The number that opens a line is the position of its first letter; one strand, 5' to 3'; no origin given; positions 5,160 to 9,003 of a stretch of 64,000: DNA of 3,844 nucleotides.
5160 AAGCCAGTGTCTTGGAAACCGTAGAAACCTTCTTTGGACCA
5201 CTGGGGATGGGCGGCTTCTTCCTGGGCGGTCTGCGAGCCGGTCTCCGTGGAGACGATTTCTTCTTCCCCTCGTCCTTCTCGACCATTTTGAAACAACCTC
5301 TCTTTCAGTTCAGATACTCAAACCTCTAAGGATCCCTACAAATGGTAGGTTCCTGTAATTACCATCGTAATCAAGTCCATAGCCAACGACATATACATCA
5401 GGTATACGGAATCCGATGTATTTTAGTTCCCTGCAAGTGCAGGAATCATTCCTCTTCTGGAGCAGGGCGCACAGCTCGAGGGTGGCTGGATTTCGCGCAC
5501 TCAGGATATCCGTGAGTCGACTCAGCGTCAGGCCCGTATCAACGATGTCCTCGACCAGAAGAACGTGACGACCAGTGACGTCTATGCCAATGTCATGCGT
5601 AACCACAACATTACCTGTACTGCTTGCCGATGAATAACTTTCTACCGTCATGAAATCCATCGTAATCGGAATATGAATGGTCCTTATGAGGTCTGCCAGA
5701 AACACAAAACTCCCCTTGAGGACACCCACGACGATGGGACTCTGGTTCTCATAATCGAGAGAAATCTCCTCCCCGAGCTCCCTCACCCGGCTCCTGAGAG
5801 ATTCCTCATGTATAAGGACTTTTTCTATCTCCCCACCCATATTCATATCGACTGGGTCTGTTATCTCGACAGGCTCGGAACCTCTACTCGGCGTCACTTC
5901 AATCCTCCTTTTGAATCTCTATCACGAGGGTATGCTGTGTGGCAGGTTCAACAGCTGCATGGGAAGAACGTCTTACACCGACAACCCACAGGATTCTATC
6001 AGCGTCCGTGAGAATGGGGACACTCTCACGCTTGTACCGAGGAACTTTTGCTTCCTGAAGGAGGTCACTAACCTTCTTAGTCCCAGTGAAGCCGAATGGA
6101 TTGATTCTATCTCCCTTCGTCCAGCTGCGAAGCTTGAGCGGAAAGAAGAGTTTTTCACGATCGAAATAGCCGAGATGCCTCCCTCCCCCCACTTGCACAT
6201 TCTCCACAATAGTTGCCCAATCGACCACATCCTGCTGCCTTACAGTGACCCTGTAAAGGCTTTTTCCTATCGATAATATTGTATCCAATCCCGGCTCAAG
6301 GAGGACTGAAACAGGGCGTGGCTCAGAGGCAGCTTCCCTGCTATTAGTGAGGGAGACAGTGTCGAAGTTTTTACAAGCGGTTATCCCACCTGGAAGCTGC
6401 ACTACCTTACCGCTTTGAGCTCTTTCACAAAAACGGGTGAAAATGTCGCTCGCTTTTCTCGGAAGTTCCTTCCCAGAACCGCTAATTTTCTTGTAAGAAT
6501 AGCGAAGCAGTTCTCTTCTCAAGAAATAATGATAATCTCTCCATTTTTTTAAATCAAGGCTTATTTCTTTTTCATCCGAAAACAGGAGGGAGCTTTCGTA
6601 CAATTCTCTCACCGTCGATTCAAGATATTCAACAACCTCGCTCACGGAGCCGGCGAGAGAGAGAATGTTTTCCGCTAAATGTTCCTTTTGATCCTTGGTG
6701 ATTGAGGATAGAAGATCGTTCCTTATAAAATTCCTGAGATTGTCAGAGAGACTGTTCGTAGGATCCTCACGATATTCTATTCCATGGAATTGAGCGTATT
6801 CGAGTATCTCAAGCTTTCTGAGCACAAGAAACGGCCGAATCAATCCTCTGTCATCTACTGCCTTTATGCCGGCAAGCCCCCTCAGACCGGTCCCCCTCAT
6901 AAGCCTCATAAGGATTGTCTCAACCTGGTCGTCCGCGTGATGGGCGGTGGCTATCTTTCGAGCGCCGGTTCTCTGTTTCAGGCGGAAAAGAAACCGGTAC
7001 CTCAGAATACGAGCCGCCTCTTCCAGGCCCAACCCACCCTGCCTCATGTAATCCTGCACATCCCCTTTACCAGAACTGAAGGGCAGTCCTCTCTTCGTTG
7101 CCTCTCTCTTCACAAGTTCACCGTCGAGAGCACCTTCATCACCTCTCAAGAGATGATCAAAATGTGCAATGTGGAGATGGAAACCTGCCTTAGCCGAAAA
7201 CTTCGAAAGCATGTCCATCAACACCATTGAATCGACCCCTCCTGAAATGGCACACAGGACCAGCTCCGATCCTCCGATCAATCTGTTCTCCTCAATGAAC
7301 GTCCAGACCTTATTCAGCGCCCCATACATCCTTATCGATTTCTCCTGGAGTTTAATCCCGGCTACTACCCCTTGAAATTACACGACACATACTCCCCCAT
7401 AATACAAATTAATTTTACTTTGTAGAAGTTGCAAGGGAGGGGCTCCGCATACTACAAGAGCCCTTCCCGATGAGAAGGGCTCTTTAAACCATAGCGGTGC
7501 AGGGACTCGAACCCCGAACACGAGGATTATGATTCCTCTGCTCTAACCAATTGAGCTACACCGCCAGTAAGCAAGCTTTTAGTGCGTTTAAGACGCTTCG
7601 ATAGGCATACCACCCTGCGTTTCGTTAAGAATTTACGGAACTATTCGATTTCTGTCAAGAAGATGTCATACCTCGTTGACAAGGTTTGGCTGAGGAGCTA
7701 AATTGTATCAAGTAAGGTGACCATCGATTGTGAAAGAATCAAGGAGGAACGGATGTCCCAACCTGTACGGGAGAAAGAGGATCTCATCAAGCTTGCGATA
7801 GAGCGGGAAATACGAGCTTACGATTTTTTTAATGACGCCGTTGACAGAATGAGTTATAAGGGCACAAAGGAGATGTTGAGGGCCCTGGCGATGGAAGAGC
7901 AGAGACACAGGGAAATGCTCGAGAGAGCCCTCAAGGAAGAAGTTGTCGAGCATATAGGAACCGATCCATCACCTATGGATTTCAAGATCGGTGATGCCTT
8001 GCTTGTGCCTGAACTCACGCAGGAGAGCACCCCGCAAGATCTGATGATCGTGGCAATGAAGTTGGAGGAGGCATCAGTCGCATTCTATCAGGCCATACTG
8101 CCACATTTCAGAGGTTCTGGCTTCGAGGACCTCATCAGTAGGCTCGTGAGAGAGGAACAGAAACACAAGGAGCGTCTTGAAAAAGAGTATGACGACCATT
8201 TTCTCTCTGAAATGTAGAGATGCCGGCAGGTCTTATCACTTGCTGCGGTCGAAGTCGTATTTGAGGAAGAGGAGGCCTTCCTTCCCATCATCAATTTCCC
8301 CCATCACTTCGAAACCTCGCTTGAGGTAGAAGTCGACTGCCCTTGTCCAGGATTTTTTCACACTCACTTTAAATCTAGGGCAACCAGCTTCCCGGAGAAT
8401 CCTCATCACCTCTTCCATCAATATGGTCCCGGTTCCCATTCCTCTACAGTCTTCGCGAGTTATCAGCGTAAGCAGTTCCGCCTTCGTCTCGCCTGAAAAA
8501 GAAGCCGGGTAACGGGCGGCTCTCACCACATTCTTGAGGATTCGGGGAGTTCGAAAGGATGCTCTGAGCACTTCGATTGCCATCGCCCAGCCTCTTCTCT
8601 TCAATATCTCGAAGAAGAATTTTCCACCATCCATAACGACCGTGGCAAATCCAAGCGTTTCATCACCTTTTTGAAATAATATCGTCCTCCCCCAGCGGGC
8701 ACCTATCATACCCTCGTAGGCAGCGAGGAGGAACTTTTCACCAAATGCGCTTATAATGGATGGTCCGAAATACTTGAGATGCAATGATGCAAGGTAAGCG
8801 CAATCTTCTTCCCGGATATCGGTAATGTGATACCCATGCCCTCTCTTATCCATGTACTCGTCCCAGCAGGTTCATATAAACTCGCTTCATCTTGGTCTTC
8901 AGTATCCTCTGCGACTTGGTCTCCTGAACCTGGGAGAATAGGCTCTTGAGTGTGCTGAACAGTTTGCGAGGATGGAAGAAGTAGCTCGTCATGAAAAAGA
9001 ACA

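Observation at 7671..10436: Shared extended -35 motif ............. brackets a rubrerythrin/GNAT/B12-radical-SAM module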

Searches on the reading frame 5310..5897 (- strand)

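Call 4: search_protein_families(library=pfam, proteins=[window:5310-5897:-], max_evalue=0.01)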
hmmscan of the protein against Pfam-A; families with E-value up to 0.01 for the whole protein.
window:5310-5897:- (195 aa): 1 family
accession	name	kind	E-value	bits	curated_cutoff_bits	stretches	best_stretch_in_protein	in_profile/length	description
PF00156.33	Pribosyltran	-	5.8e-25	87.9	26.3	1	36-177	13-157/158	Phosphoribosyl transferase domain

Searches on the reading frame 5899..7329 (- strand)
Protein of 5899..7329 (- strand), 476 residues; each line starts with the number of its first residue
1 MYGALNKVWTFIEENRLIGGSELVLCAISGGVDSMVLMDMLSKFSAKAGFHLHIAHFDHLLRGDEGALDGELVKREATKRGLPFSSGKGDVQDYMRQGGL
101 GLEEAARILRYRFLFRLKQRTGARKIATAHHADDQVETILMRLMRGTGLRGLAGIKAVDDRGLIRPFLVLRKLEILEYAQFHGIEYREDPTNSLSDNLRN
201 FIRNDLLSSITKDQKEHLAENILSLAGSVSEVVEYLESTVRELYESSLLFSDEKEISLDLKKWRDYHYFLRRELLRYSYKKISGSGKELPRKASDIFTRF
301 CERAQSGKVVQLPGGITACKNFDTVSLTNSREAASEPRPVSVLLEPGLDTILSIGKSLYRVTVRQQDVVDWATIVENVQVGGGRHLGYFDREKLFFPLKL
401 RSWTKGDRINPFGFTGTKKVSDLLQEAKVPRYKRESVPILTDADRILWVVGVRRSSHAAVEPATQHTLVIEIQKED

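Call 4: search_protein_families(library=pfam, proteins=[window:5899-7329:-], max_evalue=0.01)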
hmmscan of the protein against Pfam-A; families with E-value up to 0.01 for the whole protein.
window:5899-7329:- (476 aa): 2 families
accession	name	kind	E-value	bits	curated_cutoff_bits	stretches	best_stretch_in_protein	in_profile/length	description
PF01171.26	ATP_bind_3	-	5.8e-47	160.2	27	1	24-204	2-181/182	PP-loop family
PF11734.13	TilS_C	-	1.9e-15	56.4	22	1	398-466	1-69/74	TilS substrate C-terminal domain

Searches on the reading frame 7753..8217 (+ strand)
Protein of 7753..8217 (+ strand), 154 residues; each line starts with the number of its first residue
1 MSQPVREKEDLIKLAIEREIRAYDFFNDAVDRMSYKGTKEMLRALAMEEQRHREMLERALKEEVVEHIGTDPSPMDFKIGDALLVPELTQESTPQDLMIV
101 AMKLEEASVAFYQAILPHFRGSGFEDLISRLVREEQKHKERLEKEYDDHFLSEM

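Call 4: search_protein_families(library=pfam, proteins=[window:7753-8217:+], max_evalue=0.01)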
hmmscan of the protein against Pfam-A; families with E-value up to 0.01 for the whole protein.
window:7753-8217:+ (154 aa): 2 families
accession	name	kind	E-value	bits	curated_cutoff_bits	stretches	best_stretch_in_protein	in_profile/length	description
PF02915.23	Rubrerythrin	-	2.3e-11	44.7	22.8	2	9-59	86-136/137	Rubrerythrin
PF13668.12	Ferritin_2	-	2.3e-05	25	24.7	1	10-139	4-129/138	Ferritin-like domain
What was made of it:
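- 7753..8217 (+): Erythrin-like ferritin-family di-iron protein, 154 aa, with no rubredoxin domain and no Cys; Shine-Dalgarno AAGGAGG at 7741-7747. Pfam Rubrerythrin 2.3e-11 and Ferritin_2 (call 4).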

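Call 29: search_protein_families(library=ncbifam, proteins=[window:7753-8217:+], max_evalue=0.001)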
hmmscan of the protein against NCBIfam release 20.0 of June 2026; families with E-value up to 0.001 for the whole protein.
window:7753-8217:+ (154 aa): 2 families
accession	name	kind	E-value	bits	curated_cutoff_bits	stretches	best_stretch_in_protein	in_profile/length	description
NF009413.0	PRK12775.1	equivalog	8.6e-07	27.1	1895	1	10-147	863-996/1006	putative trifunctional 2-polyprenylphenol hydroxylase/glutamate synthase subunit beta/ferritin domain-containing protein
NF045676.1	FeExpMbfA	equivalog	1.3e-05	24.8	450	0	13-64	101-152/318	iron exporter MbfA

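Call 32: find_homologous_proteins(query=window:7753-8217:+, max_evalue=1e-10)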
Query window:7753-8217:+ (154 aa): 5 proteins with E <= 1e-10 among 68 candidates.
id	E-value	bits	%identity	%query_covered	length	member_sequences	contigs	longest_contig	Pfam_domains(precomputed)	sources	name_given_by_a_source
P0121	2.9e-92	324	100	100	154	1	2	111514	PF02915.24,PF13668.13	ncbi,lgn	ncbi:MAG: ferritin family protein [Candidatus Glassbacteria bacterium]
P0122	1.9e-67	243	75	100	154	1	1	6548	PF02915.24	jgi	jgi:rubrerythrin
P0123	3.4e-57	210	66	95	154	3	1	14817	PF02915.24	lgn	-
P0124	7.5e-51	190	60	95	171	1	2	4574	PF02915.24,PF13668.13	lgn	-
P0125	3.3e-37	146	74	59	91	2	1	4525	-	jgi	-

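Call 33: find_encoding_contigs(protein=P0123, flank=6000, max_places=2)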
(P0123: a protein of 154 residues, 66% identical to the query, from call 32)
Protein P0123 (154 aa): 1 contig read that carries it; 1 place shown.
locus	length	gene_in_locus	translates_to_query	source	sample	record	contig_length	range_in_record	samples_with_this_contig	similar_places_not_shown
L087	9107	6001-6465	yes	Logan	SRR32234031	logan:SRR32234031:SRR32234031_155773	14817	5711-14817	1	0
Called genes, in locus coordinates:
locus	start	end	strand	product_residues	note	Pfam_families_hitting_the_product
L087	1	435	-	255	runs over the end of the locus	PF19293:CdaA_N, PF02457:DAC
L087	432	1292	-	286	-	PF00809:Pterin_bind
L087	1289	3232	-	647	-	PF06480:FtsH_ext, PF00004:AAA, PF17862:AAA_lid_3, PF01434:Peptidase_M41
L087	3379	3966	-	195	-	PF00156:Pribosyltran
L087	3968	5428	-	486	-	PF03054:tRNA_Me_trans (faint), PF01171:ATP_bind_3, PF11734:TilS_C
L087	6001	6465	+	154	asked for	PF02915:Rubrerythrin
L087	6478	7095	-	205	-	PF00583:Acetyltransf_1 (weak), PF13673:Acetyltransf_10 (faint), PF13508:Acetyltransf_7 (faint)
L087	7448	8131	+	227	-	PF01381:HTH_3, PF13560:HTH_31 (weak), PF00717:Peptidase_S24 (weak)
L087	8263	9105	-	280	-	?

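Call 34: find_encoding_contigs(protein=P0124, flank=6000, max_places=2)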
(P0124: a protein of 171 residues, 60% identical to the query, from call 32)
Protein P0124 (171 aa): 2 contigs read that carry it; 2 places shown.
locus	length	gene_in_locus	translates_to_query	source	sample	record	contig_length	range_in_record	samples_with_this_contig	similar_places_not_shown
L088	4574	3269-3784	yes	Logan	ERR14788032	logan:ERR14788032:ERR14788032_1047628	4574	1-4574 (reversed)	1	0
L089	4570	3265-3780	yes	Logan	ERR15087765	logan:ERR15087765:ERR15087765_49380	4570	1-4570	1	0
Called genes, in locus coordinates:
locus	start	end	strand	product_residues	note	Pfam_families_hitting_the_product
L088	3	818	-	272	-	?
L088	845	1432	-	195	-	PF00156:Pribosyltran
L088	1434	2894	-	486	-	PF01171:ATP_bind_3, PF11734:TilS_C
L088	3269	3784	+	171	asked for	PF02915:Rubrerythrin (weak), PF13668:Ferritin_2 (weak)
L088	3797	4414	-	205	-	PF00583:Acetyltransf_1, PF13508:Acetyltransf_7 (weak)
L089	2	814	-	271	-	?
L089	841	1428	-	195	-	PF00156:Pribosyltran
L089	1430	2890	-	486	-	PF01171:ATP_bind_3, PF11734:TilS_C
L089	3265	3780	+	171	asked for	PF02915:Rubrerythrin (weak), PF13668:Ferritin_2 (weak)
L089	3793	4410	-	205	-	PF00583:Acetyltransf_1, PF13508:Acetyltransf_7 (weak)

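Call 35: find_encoding_contigs(protein=P0125, flank=6000, max_places=2)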
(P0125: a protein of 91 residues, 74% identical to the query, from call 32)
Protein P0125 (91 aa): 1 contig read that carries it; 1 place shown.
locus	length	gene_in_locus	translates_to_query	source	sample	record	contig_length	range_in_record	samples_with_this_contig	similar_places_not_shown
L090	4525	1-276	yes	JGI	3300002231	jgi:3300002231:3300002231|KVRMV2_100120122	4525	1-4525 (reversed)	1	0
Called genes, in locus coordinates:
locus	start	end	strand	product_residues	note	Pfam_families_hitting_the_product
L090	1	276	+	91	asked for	?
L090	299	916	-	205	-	PF00583:Acetyltransf_1, PF08445:FR47, PF13508:Acetyltransf_7, PF13673:Acetyltransf_10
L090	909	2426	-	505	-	PF02310:B12-binding, PF04055:Radical_SAM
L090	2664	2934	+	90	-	-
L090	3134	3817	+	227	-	PF01381:HTH_3, PF13560:HTH_31 (weak), PF00717:Peptidase_S24 (weak)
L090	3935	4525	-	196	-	?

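Call 39: find_related_loci(query=A4, collection=metagenome_contigs, flank=4000)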
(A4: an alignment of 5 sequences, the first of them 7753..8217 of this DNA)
Query A4 (154 aa) in metagenome_contigs; peptide patterns used: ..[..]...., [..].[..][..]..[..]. (x = any residue, [..] = any of these).
600 stretches matched a pattern (row limit reached: there are more); 99 encode a relative of the query (tblastn E <= 1e-3); the best 80 are kept; 80 distinct loci.
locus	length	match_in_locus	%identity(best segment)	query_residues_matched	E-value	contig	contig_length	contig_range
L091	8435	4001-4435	35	9-154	1e-26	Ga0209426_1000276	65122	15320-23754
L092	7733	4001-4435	35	9-154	1e-26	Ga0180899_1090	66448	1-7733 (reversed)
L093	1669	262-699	39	4-152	1e-19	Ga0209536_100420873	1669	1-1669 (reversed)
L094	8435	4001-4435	30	11-153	1e-18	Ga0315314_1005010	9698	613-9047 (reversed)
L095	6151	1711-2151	36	5-153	4e-18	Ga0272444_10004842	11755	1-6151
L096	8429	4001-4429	36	9-153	3e-18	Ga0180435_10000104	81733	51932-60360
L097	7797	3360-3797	36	6-153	8e-18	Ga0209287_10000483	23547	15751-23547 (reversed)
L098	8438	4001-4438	36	6-153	8e-18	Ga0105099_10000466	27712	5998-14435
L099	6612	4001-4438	37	6-153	1e-17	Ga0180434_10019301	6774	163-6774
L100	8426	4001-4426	34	4-153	2e-17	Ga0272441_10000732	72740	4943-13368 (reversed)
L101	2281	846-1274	34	9-153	2e-17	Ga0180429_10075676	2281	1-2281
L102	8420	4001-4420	33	9-148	7e-17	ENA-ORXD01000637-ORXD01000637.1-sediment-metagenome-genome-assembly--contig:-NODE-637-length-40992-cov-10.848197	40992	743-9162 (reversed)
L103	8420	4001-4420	34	9-148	1e-16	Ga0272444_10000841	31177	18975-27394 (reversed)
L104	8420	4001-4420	34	9-148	1e-16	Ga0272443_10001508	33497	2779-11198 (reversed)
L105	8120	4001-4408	34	11-146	2e-16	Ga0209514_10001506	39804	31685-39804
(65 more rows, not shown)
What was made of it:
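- Tried and rejected: metagenome_contigs scan with an erythrin alignment (call 39).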

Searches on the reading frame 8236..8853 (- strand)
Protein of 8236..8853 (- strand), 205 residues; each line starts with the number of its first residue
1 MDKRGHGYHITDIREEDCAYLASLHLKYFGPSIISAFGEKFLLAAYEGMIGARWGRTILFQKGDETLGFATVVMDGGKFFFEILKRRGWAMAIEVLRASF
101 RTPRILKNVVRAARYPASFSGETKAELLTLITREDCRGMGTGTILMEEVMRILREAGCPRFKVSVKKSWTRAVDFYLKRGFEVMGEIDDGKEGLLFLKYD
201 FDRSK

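Call 4: search_protein_families(library=pfam, proteins=[window:8236-8853:-], max_evalue=0.01)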
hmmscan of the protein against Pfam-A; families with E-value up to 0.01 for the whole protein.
window:8236-8853:- (205 aa): 5 families
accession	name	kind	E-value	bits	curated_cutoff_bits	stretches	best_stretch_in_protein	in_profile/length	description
PF00583.31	Acetyltransf_1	-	6.8e-11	42.9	20.7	1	117-181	55-116/116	Acetyltransferase (GNAT) family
PF13508.13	Acetyltransf_7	-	7.3e-08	33.1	27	1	125-183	30-84/84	Acetyltransferase (GNAT) domain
PF13673.13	Acetyltransf_10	-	1.5e-06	28.7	23.6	1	127-199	54-124/128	Acetyltransferase (GNAT) domain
PF08445.16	FR47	-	0.00082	19.8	22.1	1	125-184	22-80/86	FR47-like protein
PF13420.13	Acetyltransf_4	-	0.0063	17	24.3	0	122-186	74-139/155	Acetyltransferase (GNAT) domain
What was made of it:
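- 8236..8853 (-): GNAT acetyltransferase, 205 aa; its start overlaps the rSAM stop by 8 nt, and its stop lies 18 nt from the erythrin stop. Pfam Acetyltransf_1 6.8e-11 (call 4).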

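Call 29: search_protein_families(library=ncbifam, proteins=[window:8236-8853:-], max_evalue=0.001)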
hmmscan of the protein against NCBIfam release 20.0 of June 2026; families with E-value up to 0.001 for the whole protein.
window:8236-8853:- (205 aa): 3 families
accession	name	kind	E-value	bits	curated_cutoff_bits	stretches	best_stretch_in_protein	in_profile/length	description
TIGR01575.1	rimI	equivalog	2.8e-07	30.8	86.4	1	123-185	54-116/132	ribosomal protein S18-alanine N-acetyltransferase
NF002959.0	PRK03624.1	equivalog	2.6e-05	24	124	1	130-188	78-136/147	GNAT family acetyltransferase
NF007807.0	PRK10514.1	equivalog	0.00029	20.8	134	1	93-188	39-129/147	acetyltransferase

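Call 49: find_homologous_proteins(query=window:8236-8853:-, max_evalue=1e-30)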
Query window:8236-8853:- (205 aa): 10 proteins with E <= 1e-30 among 142 candidates.
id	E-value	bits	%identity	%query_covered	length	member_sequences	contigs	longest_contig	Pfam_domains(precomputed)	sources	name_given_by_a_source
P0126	3.1e-133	460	100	100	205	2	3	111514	PF13673.14,PF13508.14,PF00583.32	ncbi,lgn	ncbi:MAG: GNAT family N-acetyltransferase [Candidatus Glassbacteria bacterium]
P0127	4.6e-86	306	69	97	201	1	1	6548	PF13673.14,PF13508.14,PF00583.32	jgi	jgi:ribosomal protein S18 acetylase RimI-like enzyme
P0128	2.3e-79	284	65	97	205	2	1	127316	PF13673.14,PF13508.14,PF08445.17,PF00583.32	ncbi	-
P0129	3.1e-75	270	67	91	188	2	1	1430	PF13673.14,PF13508.14,PF00583.32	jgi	-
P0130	1.9e-74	268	62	97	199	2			PF13673.14,PF13508.14,PF08445.17,PF00583.32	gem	-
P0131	8.0e-73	262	65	93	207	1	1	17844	PF13673.14,PF13508.14,PF00583.32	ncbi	-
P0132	7.2e-72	259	61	94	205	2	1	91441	PF13673.14,PF13508.14,PF00583.32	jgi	jgi:GNAT superfamily N-acetyltransferase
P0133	3.1e-71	257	62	95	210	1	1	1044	PF13508.14,PF00583.32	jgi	jgi:ribosomal protein S18 acetylase RimI-like enzyme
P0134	2.0e-70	254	60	93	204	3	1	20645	PF13673.14,PF13508.14,PF08445.17,PF00583.32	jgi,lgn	jgi:ribosomal protein S18 acetylase RimI-like enzyme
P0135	1.3e-65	239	59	93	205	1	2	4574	PF13508.14,PF00583.32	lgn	-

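Call 50: find_encoding_contigs(protein=P0128, flank=4500, max_places=1)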
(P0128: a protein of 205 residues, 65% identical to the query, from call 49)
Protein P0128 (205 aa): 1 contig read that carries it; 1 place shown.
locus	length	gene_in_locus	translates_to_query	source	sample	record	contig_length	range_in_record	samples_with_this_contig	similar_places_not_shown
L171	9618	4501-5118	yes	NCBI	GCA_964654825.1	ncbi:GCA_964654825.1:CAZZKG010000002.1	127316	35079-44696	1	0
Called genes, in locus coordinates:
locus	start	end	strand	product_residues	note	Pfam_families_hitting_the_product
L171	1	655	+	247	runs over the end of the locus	PF03734:YkuD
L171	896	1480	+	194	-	-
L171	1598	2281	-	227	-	PF01381:HTH_3, PF13560:HTH_31 (weak), PF00717:Peptidase_S24 (faint)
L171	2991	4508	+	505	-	PF02310:B12-binding, PF04055:Radical_SAM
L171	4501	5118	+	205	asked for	PF00583:Acetyltransf_1, PF08445:FR47, PF13508:Acetyltransf_7, PF13673:Acetyltransf_10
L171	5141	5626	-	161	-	PF02915:Rubrerythrin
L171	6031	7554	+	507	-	PF01171:ATP_bind_3, PF11734:TilS_C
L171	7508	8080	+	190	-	PF00156:Pribosyltran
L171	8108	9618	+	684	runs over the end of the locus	PF06480:FtsH_ext, PF00004:AAA, PF17862:AAA_lid_3, PF01434:Peptidase_M41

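Call 51: find_encoding_contigs(protein=P0132, flank=4500, max_places=1)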
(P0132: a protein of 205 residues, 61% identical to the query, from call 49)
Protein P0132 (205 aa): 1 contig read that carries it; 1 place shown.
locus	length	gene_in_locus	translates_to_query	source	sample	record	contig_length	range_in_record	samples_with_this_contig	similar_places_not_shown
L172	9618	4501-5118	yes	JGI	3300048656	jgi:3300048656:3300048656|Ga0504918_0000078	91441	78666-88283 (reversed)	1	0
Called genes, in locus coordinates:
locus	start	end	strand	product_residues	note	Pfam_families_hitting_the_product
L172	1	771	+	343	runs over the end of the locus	PF00586:AIRS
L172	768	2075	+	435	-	PF03952:Enolase_N, PF00113:Enolase_C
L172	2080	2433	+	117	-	PF04977:DivIC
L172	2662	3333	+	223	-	PF03734:YkuD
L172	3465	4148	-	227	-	PF01381:HTH_3, PF13560:HTH_31 (weak), PF00717:Peptidase_S24 (weak)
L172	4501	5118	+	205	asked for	PF00583:Acetyltransf_1 (weak), PF13673:Acetyltransf_10 (faint), PF13508:Acetyltransf_7 (faint)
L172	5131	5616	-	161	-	PF02915:Rubrerythrin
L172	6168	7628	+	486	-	PF03054:tRNA_Me_trans (faint), PF01171:ATP_bind_3, PF11734:TilS_C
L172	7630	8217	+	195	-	PF00156:Pribosyltran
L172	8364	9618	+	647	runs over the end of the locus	PF06480:FtsH_ext, PF00004:AAA, PF17862:AAA_lid_3, PF01434:Peptidase_M41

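Call 52: find_encoding_contigs(protein=P0134, flank=4500, max_places=1)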
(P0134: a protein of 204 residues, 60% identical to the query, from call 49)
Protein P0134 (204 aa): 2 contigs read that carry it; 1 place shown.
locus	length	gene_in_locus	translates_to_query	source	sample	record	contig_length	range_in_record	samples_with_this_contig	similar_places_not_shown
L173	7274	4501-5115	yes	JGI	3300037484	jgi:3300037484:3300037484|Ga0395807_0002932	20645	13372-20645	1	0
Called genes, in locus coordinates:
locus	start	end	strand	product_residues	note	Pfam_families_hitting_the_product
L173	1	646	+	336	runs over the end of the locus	PF00586:AIRS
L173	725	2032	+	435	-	PF03952:Enolase_N, PF00113:Enolase_C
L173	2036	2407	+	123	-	PF04977:DivIC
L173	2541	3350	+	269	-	PF03734:YkuD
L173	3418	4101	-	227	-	PF01381:HTH_3, PF13560:HTH_31 (weak), PF00717:Peptidase_S24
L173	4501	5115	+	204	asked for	PF00583:Acetyltransf_1, PF13508:Acetyltransf_7 (weak), PF13673:Acetyltransf_10 (weak), PF08445:FR47 (faint)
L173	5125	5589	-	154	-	PF00210:Ferritin (faint), PF02915:Rubrerythrin, PF13668:Ferritin_2 (weak)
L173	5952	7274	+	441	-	?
